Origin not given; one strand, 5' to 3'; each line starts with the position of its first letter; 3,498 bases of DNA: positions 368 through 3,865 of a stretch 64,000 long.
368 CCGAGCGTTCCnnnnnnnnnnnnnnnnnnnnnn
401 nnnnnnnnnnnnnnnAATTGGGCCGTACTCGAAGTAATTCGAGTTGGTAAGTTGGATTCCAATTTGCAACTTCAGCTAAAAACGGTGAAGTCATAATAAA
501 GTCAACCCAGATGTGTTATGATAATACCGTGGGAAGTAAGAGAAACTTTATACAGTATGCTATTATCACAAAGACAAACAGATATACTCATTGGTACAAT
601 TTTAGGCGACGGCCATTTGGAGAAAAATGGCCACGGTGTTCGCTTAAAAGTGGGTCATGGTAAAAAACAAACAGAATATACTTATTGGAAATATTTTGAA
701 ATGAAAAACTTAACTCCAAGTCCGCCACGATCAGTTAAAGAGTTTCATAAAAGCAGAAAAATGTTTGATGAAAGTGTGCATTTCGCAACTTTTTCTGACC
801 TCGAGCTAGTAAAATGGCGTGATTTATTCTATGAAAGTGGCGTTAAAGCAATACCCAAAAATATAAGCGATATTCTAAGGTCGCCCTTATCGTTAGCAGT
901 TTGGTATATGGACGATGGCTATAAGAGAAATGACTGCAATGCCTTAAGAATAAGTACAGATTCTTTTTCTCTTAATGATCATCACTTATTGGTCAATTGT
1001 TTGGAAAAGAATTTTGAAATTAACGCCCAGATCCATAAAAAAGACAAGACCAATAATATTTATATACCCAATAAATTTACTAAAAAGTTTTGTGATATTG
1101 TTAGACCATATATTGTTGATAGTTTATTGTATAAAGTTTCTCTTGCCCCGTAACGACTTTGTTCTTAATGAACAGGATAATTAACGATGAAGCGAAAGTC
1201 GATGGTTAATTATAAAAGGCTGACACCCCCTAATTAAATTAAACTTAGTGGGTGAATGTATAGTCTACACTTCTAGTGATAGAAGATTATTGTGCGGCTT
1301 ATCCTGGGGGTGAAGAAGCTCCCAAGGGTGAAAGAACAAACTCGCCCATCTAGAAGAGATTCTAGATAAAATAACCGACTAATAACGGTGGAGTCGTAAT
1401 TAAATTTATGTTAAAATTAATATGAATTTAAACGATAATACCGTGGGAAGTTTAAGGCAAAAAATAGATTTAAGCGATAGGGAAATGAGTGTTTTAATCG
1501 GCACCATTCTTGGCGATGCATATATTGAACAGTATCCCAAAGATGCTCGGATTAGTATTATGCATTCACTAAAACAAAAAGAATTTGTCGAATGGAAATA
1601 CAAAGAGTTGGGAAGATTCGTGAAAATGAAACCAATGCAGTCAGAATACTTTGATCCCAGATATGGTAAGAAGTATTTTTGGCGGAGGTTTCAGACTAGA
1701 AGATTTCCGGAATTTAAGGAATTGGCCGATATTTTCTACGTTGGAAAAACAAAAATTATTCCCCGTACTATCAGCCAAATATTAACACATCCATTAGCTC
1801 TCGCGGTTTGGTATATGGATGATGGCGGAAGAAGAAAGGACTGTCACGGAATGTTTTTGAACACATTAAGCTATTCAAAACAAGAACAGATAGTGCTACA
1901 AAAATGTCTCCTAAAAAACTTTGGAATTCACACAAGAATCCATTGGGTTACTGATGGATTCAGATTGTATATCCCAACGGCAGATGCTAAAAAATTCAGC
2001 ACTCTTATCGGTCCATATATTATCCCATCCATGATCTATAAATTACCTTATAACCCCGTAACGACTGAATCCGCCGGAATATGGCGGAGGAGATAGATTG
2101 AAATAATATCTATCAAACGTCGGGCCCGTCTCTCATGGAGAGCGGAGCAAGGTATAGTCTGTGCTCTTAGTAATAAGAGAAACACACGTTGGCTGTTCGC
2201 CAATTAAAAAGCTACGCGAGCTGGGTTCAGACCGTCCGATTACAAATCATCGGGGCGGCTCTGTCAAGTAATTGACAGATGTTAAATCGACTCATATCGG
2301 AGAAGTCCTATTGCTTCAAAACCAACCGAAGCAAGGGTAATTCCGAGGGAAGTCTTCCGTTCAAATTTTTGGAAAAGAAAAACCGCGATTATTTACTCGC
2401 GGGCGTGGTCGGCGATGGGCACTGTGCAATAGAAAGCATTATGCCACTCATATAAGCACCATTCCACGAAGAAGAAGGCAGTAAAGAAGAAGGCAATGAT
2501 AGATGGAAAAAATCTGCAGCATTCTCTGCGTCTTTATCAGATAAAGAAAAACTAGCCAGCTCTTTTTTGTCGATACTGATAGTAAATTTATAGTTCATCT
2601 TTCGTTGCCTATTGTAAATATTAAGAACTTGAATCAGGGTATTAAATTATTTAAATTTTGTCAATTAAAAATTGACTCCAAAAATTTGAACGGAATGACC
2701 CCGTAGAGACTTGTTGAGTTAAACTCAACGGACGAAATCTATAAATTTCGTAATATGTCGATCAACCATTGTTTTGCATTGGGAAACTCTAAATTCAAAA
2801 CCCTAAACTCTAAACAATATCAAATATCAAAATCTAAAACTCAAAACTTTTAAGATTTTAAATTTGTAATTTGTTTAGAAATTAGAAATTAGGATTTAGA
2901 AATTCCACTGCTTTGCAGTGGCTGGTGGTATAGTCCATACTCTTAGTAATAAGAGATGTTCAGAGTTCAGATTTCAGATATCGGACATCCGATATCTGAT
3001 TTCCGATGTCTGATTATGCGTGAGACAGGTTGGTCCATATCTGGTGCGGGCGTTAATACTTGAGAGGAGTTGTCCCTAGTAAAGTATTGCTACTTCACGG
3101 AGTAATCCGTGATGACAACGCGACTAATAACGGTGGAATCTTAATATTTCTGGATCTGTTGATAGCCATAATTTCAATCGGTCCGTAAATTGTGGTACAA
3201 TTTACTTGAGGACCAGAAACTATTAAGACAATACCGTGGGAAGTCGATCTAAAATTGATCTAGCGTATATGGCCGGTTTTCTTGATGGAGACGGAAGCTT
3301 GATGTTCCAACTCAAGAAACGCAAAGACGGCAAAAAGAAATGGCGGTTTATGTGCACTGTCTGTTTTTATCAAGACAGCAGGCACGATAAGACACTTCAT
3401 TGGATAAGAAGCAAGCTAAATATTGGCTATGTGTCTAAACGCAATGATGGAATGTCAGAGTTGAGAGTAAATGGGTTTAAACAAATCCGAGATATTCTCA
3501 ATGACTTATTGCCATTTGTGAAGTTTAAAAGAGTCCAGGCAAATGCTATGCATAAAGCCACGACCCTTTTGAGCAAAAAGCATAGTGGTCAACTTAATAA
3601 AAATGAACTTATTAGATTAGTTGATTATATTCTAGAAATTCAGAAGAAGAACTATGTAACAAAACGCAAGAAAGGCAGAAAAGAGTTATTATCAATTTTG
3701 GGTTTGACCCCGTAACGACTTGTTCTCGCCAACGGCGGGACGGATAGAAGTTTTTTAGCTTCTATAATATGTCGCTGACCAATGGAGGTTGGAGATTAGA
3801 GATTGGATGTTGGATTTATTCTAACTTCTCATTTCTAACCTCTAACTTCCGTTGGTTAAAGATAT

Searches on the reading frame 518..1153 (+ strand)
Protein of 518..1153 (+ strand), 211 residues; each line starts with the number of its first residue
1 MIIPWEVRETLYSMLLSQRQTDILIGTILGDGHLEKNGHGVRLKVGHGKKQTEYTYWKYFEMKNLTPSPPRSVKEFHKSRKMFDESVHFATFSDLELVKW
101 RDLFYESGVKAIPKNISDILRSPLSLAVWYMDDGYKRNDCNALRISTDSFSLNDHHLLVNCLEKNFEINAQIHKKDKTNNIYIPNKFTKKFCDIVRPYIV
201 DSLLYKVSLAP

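Call 89: search_protein_families(library=pfam, proteins=[window:518-1153:+], max_evalue=0.001)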
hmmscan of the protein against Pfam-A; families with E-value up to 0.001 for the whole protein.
window:518-1153:+ (211 aa): 1 family
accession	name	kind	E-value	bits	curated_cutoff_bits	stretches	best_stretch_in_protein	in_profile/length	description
PF03161.18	LAGLIDADG_2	-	3.9e-38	131.5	25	1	22-191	2-168/168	LAGLIDADG DNA endonuclease family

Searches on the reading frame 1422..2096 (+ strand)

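Call 89: search_protein_families(library=pfam, proteins=[window:1422-2096:+], max_evalue=0.001)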
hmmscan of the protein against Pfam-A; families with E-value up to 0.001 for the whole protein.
window:1422-2096:+ (224 aa): 1 family
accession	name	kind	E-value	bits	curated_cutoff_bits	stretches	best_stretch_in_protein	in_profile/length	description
PF03161.18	LAGLIDADG_2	-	1.5e-36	126.3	25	1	23-192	2-168/168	LAGLIDADG DNA endonuclease family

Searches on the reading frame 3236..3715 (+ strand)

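Call 89: search_protein_families(library=pfam, proteins=[window:3236-3715:+], max_evalue=0.001)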
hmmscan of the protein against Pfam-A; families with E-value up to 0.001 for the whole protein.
window:3236-3715:+ (159 aa): 1 family
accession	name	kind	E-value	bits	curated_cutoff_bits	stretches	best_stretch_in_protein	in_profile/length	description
PF00961.24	LAGLIDADG_1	-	1.1e-09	39.6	23.1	1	12-89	1-79/102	LAGLIDADG endonuclease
